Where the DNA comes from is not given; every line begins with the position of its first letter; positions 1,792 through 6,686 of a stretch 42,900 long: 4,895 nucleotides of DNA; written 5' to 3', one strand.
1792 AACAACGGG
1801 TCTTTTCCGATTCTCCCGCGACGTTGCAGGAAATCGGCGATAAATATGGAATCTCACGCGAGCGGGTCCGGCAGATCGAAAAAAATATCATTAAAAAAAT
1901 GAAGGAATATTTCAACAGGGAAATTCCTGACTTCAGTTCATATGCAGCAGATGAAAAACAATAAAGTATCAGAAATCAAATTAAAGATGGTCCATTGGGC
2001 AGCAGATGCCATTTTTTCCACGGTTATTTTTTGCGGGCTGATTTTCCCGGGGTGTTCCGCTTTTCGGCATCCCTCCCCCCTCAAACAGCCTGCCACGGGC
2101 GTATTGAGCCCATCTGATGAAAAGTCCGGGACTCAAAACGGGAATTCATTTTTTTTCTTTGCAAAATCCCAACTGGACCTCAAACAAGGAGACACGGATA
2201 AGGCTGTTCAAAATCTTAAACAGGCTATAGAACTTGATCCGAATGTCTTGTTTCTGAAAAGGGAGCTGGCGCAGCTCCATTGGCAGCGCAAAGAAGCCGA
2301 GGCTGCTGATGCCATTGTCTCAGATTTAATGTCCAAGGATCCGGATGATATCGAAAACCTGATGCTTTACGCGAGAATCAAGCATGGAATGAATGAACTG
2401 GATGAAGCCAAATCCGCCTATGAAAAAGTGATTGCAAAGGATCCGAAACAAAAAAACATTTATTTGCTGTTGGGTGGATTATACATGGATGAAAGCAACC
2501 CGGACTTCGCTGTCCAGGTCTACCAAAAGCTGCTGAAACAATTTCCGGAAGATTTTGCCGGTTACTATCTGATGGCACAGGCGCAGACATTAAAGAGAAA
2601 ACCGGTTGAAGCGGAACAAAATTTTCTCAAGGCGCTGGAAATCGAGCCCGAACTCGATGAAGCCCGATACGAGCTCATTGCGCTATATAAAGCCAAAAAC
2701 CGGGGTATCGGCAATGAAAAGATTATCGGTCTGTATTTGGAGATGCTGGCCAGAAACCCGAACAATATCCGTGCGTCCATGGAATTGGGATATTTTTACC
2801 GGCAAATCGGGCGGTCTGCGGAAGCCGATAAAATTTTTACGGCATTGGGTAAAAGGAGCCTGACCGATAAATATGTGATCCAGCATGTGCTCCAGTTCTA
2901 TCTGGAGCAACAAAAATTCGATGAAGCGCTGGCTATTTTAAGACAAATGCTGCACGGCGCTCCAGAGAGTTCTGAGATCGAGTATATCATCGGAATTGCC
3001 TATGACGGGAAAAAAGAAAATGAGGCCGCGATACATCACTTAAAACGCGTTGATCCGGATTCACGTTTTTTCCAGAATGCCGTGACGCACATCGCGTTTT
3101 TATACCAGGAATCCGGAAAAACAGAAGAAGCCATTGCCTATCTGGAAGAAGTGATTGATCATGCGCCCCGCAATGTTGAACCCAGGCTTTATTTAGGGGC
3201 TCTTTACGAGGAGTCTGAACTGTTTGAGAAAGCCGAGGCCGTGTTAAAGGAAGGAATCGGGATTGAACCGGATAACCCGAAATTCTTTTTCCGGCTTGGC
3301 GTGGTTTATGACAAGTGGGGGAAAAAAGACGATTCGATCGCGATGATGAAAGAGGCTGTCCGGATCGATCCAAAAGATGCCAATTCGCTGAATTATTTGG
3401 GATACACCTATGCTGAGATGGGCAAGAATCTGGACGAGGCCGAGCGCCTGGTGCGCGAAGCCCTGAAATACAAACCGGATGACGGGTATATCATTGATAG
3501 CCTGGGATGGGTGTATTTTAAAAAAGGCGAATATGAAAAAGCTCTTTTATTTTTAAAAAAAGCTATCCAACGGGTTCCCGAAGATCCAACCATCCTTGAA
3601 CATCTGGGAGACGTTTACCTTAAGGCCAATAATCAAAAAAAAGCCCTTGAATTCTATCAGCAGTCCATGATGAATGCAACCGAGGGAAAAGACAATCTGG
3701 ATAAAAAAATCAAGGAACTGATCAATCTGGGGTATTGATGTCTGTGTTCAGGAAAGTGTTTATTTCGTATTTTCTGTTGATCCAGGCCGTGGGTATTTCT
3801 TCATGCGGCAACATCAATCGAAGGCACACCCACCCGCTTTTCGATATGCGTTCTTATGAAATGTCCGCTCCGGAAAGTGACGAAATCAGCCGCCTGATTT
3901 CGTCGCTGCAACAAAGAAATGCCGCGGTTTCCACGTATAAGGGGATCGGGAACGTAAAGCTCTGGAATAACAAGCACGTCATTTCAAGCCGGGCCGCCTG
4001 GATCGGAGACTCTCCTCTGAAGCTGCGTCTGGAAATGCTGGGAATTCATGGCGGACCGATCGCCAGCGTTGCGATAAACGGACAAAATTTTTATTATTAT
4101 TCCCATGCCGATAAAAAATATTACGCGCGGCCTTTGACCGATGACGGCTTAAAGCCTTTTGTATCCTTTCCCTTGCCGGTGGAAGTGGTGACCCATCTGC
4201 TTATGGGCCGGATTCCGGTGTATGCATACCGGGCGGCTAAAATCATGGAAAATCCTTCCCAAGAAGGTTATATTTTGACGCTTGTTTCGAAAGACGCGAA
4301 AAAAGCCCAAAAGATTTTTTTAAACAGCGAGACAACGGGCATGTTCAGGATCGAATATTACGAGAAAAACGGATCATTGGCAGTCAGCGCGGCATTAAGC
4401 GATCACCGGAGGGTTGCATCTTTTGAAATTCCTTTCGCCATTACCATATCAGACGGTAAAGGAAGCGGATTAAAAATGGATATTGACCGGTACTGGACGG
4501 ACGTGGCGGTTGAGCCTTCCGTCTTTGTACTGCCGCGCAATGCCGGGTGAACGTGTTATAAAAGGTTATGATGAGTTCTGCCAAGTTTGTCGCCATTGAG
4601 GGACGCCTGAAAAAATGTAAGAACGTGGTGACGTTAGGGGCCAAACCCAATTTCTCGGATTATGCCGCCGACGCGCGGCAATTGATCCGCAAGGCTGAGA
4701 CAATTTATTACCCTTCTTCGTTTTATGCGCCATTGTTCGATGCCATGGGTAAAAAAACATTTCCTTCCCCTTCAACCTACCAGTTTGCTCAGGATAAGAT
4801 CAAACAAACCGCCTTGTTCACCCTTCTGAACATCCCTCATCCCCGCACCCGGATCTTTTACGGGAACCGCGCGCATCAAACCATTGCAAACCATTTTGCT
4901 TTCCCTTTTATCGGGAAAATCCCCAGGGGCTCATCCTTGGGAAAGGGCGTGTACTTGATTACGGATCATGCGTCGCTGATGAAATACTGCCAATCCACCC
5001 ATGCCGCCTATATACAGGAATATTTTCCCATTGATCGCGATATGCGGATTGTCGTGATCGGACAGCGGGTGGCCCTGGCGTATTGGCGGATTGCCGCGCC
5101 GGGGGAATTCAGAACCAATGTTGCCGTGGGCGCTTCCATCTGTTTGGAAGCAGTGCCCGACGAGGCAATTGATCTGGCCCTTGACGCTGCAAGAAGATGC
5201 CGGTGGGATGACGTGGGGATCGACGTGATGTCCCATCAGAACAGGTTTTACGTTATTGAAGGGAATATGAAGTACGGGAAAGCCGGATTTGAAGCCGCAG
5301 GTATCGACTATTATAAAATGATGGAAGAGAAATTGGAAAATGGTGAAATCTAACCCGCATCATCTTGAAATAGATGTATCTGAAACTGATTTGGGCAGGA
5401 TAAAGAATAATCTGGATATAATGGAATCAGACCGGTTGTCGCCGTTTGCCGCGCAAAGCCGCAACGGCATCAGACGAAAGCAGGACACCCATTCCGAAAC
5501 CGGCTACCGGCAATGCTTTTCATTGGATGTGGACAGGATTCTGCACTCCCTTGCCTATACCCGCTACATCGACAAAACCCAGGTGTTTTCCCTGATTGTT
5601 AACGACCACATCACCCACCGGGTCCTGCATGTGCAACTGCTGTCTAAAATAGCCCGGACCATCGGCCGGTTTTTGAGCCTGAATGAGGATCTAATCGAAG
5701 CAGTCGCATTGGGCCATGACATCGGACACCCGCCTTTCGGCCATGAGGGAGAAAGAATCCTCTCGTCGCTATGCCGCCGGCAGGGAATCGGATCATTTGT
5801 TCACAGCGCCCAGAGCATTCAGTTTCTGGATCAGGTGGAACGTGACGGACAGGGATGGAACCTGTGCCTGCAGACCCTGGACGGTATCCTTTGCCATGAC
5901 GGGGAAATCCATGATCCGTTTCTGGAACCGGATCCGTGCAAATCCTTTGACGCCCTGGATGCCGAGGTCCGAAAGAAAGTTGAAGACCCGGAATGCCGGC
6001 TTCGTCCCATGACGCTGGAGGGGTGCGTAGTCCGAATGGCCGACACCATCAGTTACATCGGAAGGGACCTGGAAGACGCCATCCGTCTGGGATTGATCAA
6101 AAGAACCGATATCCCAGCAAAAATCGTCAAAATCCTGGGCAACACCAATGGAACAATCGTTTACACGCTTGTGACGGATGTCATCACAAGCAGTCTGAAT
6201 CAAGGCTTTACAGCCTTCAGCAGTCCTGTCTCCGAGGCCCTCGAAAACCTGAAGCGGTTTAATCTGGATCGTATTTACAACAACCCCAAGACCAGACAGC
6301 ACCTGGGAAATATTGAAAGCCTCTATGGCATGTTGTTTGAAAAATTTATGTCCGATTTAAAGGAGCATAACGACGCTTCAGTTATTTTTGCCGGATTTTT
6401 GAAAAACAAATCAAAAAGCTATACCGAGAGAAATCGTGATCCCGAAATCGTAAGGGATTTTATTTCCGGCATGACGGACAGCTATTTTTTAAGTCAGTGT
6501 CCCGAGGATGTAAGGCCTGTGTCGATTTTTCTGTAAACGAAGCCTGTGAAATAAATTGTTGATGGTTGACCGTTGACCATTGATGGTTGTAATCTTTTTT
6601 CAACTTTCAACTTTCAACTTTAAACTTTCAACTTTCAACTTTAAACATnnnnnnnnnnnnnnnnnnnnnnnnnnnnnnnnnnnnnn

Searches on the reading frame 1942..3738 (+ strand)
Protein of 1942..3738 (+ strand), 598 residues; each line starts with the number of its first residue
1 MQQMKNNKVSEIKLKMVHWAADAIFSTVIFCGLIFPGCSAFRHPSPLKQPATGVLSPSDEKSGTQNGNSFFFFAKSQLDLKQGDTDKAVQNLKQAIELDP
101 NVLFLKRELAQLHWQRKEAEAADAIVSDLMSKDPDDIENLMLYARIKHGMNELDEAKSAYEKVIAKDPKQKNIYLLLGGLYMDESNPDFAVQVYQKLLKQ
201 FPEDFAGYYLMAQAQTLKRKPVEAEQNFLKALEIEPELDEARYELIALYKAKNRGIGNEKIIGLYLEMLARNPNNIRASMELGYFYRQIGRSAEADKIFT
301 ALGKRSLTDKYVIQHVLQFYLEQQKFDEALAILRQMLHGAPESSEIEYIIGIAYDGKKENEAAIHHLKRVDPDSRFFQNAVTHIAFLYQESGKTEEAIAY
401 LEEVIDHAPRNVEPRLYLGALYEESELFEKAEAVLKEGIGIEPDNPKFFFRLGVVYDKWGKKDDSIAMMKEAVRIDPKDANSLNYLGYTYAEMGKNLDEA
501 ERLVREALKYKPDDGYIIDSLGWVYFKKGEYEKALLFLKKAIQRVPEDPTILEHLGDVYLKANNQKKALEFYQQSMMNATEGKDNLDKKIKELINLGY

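Call 66: search_protein_families(library=pfam, proteins=[window:1942-3738:+], max_evalue=0.00001)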
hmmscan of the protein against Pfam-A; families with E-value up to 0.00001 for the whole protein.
window:1942-3738:+ (598 aa): 27 families (the best 25 are shown)
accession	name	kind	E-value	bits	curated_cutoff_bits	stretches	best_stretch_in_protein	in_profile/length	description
PF14559.12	TPR_19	-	5.2e-57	190.5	25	3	390-447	3-60/68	Tetratricopeptide repeat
PF07719.23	TPR_2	-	5.6e-43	142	27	0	521-548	7-34/34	Tetratricopeptide repeat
PF13181.12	TPR_8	-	9.5e-41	134.9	25.7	0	448-479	3-34/34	Tetratricopeptide repeat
PF13432.12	TPR_16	-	1.5e-40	137.6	32.7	0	388-446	7-65/65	Tetratricopeptide repeat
PF00515.34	TPR_1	-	4.1e-40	134.4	27.8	0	521-547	7-33/34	Tetratricopeptide repeat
PF13431.12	TPR_17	-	2.5e-38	127.5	24.4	0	470-501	3-33/34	Tetratricopeptide repeat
PF13414.12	TPR_11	-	1.5e-37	127.4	26.8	1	524-561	3-40/42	TPR repeat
PF13428.12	TPR_14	-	6.5e-37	122.6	23.5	0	520-557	6-43/44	Tetratricopeptide repeat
PF13424.12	TPR_12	-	1.4e-29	102.5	30.1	0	480-544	3-74/77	Tetratricopeptide repeat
PF23914.1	TPR_CcmH_CycH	-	9.3e-26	91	42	1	77-170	58-154/158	Cytochrome c-type biogenesis protein H TPR domain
PF13176.12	TPR_7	-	3e-24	83.4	27.9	0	519-549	3-32/36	Tetratricopeptide repeat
PF13174.12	TPR_6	-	3.1e-24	84.4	26.3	0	383-409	5-31/33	Tetratricopeptide repeat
PF13429.12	TPR_15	-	5.2e-21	75.7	26.2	1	485-576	151-241/280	Tetratricopeptide repeat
PF12895.13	ANAPC3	-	1.4e-20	73.8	27.2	0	496-573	4-80/82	Anaphase-promoting complex, cyclosome, subunit 3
PF13371.12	TPR_9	-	7.4e-20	71.2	35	0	110-171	2-63/73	Tetratricopeptide repeat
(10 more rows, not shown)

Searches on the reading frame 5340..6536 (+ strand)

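Call 66: search_protein_families(library=pfam, proteins=[window:5340-6536:+], max_evalue=0.00001)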
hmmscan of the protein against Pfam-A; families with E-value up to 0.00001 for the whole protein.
window:5340-6536:+ (398 aa): 2 families
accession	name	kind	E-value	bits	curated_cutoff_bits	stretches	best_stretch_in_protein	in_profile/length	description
PF01966.28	HD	-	2.3e-08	34.8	22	1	97-238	8-114/116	HD domain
PF13286.11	HD_assoc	-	4.1e-08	34.1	22.2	1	292-386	2-88/91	Phosphohydrolase-associated domain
